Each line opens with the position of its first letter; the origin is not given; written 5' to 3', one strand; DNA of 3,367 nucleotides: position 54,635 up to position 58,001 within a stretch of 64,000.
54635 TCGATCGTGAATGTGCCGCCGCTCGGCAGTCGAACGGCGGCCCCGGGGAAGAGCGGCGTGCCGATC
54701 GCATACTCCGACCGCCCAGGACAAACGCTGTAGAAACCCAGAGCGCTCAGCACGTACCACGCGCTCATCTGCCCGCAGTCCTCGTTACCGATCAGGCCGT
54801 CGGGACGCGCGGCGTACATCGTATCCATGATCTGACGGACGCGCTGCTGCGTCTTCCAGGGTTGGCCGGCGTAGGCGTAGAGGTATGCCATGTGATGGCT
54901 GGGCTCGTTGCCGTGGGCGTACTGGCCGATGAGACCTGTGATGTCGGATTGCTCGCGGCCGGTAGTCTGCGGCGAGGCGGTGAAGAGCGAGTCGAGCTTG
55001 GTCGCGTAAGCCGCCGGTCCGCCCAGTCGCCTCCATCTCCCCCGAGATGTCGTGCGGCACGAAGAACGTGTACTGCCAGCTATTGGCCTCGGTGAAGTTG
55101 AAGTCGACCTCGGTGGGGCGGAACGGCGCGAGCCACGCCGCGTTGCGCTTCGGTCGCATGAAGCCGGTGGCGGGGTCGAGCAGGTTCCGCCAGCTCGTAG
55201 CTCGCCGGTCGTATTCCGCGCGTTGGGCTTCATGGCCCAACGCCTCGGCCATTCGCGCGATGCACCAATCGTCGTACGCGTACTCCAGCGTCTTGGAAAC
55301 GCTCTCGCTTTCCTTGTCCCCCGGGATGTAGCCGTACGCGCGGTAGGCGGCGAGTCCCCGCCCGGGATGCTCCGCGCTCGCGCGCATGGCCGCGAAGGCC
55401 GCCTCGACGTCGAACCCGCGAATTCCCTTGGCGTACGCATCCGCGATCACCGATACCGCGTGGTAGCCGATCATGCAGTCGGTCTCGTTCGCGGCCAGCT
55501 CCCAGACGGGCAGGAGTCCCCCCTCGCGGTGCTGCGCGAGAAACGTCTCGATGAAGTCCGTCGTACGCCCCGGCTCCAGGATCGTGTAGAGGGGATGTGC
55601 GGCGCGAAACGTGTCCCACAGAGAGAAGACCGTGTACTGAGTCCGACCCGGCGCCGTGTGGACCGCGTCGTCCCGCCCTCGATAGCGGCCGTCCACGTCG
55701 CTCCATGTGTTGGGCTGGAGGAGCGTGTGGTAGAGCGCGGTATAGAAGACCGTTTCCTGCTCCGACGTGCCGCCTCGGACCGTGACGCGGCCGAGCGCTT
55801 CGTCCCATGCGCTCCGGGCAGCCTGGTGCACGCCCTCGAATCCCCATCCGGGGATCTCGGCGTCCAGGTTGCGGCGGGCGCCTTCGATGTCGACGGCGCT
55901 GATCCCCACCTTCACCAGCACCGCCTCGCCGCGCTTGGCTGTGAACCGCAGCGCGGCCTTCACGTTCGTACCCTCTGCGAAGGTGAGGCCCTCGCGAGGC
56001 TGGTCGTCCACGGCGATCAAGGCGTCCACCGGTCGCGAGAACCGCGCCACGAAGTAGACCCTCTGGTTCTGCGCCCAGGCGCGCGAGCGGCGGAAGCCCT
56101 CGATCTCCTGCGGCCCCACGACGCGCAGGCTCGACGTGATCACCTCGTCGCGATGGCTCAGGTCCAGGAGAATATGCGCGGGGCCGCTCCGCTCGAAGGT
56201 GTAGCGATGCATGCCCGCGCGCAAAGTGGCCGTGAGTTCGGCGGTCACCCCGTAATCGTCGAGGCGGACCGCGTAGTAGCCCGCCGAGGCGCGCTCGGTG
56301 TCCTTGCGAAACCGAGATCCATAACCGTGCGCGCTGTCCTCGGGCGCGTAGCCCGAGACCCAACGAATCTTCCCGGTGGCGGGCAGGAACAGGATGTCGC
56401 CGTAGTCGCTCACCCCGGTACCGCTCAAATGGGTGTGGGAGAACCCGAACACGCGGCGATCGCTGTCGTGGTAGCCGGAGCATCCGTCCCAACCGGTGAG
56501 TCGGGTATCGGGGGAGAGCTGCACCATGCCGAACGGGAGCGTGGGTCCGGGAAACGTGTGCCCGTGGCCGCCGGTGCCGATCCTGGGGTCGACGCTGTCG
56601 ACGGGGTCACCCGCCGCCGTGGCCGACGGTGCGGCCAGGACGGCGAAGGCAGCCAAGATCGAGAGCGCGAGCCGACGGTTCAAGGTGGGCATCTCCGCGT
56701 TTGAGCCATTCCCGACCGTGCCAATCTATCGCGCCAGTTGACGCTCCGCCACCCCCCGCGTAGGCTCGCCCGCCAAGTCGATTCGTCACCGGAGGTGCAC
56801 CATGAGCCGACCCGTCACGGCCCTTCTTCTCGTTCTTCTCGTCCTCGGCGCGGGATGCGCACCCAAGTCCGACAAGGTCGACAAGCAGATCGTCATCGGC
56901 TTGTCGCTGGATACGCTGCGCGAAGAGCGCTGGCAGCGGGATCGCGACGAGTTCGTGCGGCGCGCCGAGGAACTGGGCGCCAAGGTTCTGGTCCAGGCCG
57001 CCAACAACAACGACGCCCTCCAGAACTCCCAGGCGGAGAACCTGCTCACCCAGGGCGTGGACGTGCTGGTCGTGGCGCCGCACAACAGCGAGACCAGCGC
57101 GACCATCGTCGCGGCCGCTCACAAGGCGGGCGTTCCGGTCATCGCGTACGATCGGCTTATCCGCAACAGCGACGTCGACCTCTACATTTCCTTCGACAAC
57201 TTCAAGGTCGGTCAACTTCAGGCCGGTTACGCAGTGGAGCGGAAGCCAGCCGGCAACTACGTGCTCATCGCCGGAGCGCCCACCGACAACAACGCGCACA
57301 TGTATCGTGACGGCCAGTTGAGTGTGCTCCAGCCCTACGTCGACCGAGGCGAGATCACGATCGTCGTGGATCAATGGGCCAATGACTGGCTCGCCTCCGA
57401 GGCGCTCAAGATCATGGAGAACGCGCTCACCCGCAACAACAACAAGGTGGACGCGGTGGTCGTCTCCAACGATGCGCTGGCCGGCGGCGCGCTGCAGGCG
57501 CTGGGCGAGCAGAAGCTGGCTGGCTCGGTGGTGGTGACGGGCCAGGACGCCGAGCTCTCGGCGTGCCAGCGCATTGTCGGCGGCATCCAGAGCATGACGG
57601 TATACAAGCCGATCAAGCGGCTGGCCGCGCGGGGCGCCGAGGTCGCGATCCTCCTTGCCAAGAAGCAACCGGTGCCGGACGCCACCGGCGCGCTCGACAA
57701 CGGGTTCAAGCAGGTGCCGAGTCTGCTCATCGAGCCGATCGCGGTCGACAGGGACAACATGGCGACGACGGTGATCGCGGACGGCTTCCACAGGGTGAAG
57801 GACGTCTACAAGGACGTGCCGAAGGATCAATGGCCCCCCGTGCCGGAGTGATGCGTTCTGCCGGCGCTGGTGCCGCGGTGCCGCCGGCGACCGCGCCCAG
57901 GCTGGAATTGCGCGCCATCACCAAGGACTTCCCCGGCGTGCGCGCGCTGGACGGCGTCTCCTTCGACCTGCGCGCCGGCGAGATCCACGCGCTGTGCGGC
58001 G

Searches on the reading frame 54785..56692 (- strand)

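Call 68: search_protein_families(library=pfam, proteins=[window:54785-56692:-], max_evalue=0.0001)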
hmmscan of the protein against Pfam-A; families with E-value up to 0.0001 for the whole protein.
window:54785-56692:- (635 aa): 2 families
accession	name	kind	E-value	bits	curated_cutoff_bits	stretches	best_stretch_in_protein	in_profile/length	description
PF07971.18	Glyco_hydro_92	-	1.9e-108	363.9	24.6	1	271-557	1-296/464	Glycosyl hydrolase family 92 catalytic domain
PF17678.7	Glyco_hydro_92N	-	6.5e-83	278.6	34.5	1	34-265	2-236/236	Glycosyl hydrolase family 92 N-terminal domain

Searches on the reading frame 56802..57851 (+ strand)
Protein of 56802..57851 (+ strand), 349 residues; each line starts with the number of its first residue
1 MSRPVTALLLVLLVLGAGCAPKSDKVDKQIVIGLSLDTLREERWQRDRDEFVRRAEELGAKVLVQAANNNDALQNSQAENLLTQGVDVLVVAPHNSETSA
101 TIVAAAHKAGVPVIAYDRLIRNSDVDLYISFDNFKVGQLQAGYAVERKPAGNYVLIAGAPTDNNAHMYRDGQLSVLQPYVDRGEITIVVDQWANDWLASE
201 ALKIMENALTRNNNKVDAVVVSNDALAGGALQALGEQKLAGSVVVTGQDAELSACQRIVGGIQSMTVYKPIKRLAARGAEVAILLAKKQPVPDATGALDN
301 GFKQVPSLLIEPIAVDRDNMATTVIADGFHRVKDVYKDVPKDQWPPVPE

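Call 68: search_protein_families(library=pfam, proteins=[window:56802-57851:+], max_evalue=0.0001)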
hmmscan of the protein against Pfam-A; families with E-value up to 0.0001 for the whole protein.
window:56802-57851:+ (349 aa): 2 families
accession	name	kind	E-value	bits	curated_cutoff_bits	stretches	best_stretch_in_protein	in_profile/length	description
PF13407.12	Peripla_BP_4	-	7.9e-59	199.7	35.1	1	32-289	1-257/258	Periplasmic binding protein domain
PF00532.27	Peripla_BP_1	-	5e-11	43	22.2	1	53-294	25-244/281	Periplasmic binding proteins and sugar binding domain of LacI family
